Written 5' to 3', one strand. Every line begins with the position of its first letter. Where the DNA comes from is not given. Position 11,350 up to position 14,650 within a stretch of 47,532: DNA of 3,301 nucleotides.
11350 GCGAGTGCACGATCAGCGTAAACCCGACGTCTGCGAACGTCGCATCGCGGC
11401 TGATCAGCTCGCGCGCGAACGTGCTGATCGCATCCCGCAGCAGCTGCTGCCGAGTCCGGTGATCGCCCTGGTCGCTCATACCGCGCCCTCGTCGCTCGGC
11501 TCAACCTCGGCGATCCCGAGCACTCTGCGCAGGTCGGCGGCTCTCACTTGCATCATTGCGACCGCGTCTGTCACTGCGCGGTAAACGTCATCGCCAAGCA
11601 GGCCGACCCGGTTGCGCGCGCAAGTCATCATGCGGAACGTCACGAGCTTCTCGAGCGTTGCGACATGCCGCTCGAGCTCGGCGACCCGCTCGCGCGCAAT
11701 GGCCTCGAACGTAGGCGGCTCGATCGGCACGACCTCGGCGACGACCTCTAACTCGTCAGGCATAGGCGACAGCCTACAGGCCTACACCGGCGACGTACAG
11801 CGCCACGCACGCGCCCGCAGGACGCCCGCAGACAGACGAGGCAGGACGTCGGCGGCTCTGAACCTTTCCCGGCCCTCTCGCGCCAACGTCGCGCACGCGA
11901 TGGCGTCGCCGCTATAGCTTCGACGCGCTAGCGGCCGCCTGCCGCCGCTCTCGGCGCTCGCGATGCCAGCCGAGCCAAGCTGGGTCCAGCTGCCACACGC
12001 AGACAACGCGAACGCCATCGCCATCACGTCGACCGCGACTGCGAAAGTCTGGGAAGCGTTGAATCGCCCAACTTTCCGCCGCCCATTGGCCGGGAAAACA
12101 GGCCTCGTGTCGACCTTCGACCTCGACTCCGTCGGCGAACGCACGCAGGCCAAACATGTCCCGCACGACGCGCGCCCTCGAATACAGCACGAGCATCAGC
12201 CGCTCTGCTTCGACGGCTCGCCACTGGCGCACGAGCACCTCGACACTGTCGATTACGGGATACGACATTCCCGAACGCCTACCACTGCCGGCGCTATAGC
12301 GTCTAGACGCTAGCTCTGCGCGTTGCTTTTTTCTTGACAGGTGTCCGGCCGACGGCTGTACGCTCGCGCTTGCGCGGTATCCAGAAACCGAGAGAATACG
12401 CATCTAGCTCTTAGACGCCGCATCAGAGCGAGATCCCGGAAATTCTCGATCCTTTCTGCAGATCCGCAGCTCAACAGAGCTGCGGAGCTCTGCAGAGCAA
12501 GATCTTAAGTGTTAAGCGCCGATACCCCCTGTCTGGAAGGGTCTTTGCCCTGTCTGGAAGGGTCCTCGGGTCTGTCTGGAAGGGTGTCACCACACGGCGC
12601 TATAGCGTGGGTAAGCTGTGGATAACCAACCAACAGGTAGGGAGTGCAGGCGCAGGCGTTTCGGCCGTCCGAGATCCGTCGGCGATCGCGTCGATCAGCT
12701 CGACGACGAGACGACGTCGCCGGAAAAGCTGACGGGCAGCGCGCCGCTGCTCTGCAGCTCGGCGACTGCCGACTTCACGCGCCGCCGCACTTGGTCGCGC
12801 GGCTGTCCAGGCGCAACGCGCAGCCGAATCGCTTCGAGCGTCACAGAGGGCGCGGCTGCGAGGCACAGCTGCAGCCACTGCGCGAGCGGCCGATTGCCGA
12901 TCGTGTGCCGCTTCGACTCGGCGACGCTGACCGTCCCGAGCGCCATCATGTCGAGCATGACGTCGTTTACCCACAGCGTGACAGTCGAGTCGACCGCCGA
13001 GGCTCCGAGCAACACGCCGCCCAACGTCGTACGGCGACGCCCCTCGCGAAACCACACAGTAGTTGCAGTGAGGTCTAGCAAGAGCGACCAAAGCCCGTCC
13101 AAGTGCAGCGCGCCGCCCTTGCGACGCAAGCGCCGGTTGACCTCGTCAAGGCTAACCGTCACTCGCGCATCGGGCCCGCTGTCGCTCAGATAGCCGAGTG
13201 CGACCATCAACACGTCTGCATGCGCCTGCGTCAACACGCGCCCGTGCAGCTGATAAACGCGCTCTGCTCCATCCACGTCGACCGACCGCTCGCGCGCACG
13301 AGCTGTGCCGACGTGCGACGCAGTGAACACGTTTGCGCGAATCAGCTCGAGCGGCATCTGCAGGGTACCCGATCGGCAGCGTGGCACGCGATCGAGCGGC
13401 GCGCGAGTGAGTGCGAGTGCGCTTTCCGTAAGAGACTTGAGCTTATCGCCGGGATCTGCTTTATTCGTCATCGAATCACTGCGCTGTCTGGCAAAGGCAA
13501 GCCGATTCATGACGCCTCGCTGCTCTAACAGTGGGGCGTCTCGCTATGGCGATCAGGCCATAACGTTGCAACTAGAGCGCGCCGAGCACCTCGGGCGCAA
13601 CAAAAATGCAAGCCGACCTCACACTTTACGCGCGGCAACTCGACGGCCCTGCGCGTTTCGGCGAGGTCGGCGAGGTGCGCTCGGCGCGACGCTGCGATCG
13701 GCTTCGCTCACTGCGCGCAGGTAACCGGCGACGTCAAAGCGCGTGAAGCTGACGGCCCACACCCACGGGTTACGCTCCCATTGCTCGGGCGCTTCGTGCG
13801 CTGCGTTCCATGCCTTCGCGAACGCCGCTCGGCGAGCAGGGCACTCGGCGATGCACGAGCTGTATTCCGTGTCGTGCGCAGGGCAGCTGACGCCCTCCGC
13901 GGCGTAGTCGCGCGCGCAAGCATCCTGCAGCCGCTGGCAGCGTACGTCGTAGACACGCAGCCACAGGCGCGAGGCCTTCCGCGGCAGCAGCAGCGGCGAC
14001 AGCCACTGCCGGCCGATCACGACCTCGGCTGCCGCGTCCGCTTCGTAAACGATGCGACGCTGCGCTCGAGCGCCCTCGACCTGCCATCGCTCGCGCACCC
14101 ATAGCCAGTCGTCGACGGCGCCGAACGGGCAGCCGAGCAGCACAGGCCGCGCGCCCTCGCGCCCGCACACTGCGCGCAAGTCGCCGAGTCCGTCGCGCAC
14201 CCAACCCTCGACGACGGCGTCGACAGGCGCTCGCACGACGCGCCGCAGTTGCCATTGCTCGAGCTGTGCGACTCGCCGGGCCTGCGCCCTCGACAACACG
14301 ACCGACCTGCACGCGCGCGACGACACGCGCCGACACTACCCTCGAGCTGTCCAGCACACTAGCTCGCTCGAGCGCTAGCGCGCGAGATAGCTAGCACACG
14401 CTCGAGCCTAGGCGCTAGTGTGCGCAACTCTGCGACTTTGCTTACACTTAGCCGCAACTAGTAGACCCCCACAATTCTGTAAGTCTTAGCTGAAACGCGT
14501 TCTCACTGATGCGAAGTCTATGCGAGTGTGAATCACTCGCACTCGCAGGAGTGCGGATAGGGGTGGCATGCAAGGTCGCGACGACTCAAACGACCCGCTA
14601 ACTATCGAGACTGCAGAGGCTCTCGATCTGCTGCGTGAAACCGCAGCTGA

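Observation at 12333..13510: Plasmid-type iteron origin: 3 phased iterons, DnaA box, GATC cluster and hairpin next to a TrfA/RepA-like gene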

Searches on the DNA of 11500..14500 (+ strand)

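Call 13: search_dna_similar(query=window:11500-14500:+, collection=phages, mode=distant)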
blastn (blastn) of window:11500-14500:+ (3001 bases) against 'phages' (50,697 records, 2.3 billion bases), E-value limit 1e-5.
No match.

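Call 44: search_rna_families(source=window, start=11500, end=14500, threshold=evalue, max_evalue=1)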
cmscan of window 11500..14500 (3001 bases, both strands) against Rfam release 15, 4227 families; matches with E-value up to 1: 1.
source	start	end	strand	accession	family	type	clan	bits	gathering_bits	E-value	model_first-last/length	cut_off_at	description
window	12048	12128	-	RF01544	TB11Cs5H3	Gene; snRNA; snoRNA; HACA-box;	-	19.3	50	0.66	1-65/65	no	Trypanosomatid snoRNA TB11Cs5H3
